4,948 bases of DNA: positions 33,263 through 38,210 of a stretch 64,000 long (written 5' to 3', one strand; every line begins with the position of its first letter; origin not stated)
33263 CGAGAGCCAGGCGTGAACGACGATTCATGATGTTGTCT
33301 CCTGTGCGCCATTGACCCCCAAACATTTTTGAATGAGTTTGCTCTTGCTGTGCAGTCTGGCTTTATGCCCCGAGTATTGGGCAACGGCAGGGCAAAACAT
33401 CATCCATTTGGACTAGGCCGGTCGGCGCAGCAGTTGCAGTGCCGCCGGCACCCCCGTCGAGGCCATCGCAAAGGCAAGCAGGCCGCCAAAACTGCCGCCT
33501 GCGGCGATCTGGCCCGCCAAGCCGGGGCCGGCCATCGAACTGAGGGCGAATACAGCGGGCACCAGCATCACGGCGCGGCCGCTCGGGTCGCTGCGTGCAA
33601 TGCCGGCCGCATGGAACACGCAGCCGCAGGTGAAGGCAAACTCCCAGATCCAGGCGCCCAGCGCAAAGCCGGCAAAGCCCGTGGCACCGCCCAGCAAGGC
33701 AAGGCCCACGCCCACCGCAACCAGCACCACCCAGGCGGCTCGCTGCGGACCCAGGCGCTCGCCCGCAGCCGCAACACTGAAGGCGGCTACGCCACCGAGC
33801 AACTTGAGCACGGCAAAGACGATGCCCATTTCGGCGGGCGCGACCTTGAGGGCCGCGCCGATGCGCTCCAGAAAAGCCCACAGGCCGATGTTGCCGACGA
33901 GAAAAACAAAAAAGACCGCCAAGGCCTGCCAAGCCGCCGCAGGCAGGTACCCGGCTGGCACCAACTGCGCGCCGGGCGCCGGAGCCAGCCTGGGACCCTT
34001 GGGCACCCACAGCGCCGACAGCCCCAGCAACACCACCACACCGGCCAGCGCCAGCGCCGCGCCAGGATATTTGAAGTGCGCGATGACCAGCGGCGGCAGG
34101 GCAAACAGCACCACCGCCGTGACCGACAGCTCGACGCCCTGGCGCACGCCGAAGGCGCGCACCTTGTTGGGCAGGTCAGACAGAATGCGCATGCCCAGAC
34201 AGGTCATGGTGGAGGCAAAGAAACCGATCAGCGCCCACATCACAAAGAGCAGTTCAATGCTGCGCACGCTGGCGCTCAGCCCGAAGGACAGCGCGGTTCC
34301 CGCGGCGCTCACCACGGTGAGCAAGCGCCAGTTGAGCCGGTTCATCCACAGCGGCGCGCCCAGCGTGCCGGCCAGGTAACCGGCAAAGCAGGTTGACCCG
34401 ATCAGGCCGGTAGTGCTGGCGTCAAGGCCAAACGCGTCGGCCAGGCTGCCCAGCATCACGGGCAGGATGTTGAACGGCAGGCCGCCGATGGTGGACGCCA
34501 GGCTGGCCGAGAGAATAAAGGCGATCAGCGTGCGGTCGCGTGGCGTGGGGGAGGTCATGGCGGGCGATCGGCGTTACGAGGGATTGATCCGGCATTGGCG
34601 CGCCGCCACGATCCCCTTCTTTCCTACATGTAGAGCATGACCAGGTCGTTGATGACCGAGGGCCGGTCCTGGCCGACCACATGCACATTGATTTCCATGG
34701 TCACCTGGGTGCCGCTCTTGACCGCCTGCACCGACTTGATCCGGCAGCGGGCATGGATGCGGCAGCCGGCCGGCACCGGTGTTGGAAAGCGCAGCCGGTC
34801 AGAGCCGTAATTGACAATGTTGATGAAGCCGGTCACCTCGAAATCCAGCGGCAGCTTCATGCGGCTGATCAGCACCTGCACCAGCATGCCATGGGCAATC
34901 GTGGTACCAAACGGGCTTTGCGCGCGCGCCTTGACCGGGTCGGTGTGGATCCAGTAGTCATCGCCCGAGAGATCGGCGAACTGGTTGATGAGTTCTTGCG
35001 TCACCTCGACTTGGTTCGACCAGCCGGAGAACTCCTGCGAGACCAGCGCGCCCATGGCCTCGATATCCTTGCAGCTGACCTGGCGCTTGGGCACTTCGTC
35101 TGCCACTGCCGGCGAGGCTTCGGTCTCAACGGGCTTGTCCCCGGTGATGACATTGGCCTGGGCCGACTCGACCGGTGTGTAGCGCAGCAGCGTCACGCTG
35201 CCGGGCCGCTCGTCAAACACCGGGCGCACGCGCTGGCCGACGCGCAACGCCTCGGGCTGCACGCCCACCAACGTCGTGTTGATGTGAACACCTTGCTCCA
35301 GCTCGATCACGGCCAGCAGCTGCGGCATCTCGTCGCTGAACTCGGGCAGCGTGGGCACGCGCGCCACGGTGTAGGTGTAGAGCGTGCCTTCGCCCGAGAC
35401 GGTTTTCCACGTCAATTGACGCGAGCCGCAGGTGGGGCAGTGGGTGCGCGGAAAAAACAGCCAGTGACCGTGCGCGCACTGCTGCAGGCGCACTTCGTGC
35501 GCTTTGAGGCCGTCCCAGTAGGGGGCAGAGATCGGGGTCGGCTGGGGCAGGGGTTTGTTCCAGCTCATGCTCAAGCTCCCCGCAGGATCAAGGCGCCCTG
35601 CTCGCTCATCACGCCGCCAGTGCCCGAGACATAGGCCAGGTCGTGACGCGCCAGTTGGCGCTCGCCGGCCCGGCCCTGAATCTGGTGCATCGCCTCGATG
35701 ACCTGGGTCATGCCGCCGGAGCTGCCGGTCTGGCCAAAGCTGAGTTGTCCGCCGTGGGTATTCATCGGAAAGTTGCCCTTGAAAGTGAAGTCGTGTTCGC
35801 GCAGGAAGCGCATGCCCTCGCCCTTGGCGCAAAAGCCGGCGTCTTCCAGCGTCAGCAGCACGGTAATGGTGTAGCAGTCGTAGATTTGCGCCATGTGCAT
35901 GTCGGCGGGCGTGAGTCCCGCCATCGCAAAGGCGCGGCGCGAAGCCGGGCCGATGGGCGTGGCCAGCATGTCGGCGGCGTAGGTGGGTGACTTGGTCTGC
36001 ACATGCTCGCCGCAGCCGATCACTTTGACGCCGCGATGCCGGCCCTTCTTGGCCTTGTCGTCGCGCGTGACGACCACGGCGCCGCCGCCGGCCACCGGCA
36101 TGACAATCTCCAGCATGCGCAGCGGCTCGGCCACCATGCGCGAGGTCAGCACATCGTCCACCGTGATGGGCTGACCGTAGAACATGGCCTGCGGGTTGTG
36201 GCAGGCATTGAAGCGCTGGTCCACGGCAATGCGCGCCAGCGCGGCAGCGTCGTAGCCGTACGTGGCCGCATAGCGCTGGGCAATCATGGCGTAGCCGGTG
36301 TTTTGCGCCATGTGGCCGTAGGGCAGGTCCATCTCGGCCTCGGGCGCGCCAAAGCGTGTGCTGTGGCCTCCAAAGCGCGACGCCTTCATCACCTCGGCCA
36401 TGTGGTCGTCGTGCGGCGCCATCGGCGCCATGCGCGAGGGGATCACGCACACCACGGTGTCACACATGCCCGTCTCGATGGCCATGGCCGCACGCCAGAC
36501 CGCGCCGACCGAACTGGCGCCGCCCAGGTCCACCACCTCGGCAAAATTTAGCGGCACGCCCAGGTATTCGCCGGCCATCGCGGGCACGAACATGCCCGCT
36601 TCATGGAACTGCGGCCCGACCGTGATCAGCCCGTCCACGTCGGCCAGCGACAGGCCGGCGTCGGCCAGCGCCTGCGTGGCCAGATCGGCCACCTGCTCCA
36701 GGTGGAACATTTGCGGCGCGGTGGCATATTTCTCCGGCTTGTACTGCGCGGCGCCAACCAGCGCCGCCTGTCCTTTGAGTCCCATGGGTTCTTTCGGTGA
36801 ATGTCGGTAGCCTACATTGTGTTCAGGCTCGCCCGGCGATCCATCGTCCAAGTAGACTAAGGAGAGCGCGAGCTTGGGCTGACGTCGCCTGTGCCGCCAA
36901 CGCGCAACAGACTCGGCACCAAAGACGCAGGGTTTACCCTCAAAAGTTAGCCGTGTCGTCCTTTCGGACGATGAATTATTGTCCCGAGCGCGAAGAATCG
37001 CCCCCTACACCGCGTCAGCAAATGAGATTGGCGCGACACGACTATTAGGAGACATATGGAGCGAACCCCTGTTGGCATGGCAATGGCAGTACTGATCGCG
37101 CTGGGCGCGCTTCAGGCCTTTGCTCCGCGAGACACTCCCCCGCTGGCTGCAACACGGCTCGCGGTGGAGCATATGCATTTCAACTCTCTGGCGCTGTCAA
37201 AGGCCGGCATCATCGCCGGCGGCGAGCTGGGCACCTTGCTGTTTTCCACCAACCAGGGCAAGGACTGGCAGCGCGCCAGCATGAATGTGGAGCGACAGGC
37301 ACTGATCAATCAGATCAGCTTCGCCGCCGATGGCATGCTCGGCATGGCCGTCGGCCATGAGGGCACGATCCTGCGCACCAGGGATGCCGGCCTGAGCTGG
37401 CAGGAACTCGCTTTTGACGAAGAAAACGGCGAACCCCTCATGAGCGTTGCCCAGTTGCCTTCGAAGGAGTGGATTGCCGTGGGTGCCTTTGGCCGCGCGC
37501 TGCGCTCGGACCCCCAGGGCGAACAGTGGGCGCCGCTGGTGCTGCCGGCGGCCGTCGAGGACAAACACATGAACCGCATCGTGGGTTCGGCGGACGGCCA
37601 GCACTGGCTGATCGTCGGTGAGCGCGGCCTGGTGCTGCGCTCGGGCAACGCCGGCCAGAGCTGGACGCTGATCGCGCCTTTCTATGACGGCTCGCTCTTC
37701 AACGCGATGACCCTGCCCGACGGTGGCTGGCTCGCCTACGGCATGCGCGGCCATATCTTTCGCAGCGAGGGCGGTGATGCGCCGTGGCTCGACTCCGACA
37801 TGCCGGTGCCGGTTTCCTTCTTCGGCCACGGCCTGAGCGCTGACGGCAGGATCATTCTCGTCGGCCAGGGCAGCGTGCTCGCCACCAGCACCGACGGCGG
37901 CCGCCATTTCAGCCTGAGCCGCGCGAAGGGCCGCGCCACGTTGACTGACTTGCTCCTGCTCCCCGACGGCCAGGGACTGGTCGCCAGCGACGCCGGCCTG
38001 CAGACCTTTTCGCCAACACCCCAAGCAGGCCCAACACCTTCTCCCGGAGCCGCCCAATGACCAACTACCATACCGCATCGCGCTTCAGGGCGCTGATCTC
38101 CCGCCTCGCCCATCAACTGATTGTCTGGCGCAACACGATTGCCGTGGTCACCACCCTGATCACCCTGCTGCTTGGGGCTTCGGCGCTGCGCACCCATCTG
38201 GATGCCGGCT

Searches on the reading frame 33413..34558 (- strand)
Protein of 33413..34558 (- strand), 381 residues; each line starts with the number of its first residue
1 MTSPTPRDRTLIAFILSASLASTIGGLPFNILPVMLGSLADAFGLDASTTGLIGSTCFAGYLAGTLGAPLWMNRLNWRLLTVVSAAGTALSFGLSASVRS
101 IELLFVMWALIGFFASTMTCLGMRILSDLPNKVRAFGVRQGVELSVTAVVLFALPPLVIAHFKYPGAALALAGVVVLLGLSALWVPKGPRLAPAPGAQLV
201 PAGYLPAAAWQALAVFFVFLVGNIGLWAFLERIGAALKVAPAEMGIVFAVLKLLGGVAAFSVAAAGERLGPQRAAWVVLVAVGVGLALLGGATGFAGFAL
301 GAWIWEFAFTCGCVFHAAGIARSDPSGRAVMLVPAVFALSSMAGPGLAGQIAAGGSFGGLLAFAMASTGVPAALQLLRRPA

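Call 8: search_protein_families(library=ncbifam, proteins=[window:33413-34558:-])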
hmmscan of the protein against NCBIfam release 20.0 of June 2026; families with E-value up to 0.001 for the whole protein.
window:33413-34558:- (381 aa): 1 family
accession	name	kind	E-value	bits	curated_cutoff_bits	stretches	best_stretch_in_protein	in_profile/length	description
TIGR00895.1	2A0115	subfamily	0.00014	20.9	418.55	1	5-66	9-70/398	aromatic acid/H+ symport family MFS transporter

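Call 13: search_protein_families(library=pfam, max_evalue=0.001, proteins=[window:33413-34558:-])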
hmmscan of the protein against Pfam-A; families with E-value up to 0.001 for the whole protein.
window:33413-34558:- (381 aa): 1 family
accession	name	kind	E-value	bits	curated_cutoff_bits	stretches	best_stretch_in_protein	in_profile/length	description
PF07690.21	MFS_1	-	1.5e-11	44.3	33.4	1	20-315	3-307/347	Major Facilitator Superfamily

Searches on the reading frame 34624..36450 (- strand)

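Call 8: search_protein_families(library=ncbifam, proteins=[window:34624-36450:-])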
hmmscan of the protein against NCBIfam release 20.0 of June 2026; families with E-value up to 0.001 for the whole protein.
window:34624-36450:- (608 aa): 2 families
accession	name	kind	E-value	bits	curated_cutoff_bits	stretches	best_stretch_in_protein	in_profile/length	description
TIGR02278.1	PaaN-DH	equivalog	4.1e-12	45.2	562.8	1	479-599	537-653/664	phenylacetic acid degradation bifunctional protein PaaZ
NF006045.0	PRK08190.1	subfamily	0.00012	21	282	1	482-587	25-122/467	bifunctional enoyl-CoA hydratase/phosphate acetyltransferase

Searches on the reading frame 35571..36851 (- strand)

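Call 8: search_protein_families(library=ncbifam, proteins=[window:35571-36851:-])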
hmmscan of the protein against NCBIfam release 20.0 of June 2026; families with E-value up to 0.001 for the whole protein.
window:35571-36851:- (426 aa): 20 families
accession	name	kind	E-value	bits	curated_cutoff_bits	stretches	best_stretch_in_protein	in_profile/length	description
NF004811.0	PRK06158.1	subfamily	1.2e-82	277.9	421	1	25-423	6-378/384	acetyl-CoA acetyltransferase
NF006010.0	PRK08142.1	subfamily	6.9e-74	248.9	462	1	23-418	1-377/388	thiolase domain-containing protein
NF005892.0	PRK07855.1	subfamily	9.4e-63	212.4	469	1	24-424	3-388/390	lipid-transfer protein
NF004720.0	PRK06064.1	subfamily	1.2e-52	178.9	420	1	55-414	27-379/389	thiolase domain-containing protein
NF053570.1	AcCoTHIOL_METTL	equivalog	2e-41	142.1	600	1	54-413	26-374/385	acetyl-CoA acetyltransferase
NF004715.0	PRK06059.1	equivalog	3.3e-37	128.4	424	1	56-422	29-396/399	lipid-transfer protein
NF004810.0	PRK06157.1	equivalog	6e-37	127.7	403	1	57-415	34-385/400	acetyl-CoA acetyltransferase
NF006102.0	PRK08256.1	subfamily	7.9e-37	127.2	436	1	54-413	28-383/394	lipid-transfer protein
NF009228.0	PRK12578.1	subfamily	1.1e-36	126.3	485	1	59-406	32-368/387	thiolase domain-containing protein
NF004982.0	PRK06365.1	equivalog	1.9e-35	122.7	695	2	32-284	21-259/430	thiolase domain-containing protein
NF004721.0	PRK06065.1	equivalog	2e-35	122.4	455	2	187-418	153-385/393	thiolase domain-containing protein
NF053628.1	BnzsclthlBbsBGT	equivalog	1.4e-31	109.6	750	1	175-412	130-371/389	benzoylsuccinyl-CoA thiolase subunit BbsB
NF005704.0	PRK07516.1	subfamily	2.9e-31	108.8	412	1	51-414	23-376/389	thiolase domain-containing protein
NF006180.0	PRK08313.1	subfamily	6.7e-29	100.9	514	1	28-408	5-369/389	thiolase domain-containing protein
NF004722.0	PRK06066.1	equivalog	2.2e-28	99.3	516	1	189-411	148-370/385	thiolase domain-containing protein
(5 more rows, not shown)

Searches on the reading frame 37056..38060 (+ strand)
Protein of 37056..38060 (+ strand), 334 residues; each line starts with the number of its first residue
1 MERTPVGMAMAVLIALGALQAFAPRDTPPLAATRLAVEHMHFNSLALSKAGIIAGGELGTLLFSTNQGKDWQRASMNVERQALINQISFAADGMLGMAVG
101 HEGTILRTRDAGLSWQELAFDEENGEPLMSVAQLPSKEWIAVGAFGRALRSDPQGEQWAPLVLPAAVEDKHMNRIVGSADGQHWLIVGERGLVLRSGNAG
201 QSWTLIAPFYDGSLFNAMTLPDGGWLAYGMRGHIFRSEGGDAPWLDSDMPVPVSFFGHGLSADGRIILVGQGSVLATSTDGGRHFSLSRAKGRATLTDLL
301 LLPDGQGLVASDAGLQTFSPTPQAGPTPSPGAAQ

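Call 10: search_protein_families(library=ncbifam, max_evalue=1e-25, proteins=[window:37056-38060:+])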
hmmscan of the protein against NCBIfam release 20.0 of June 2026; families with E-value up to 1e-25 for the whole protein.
window:37056-38060:+ (334 aa): 0 families

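Call 13: search_protein_families(library=pfam, max_evalue=0.001, proteins=[window:37056-38060:+])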
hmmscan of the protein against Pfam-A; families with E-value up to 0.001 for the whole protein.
window:37056-38060:+ (334 aa): 3 families
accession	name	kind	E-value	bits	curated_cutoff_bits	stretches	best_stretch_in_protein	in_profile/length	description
PF14870.12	PSII_BNR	-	2.3e-14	53.8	27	1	67-282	5-217/303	Photosynthesis system II assembly factor YCF48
PF15902.12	Sortilin-Vps10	-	2.1e-06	27.2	33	0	60-125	2-67/446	Sortilin, neurotensin receptor 3,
PF02012.26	BNR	-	7.4e-06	25.6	27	0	63-73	2-12/12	BNR/Asp-box repeat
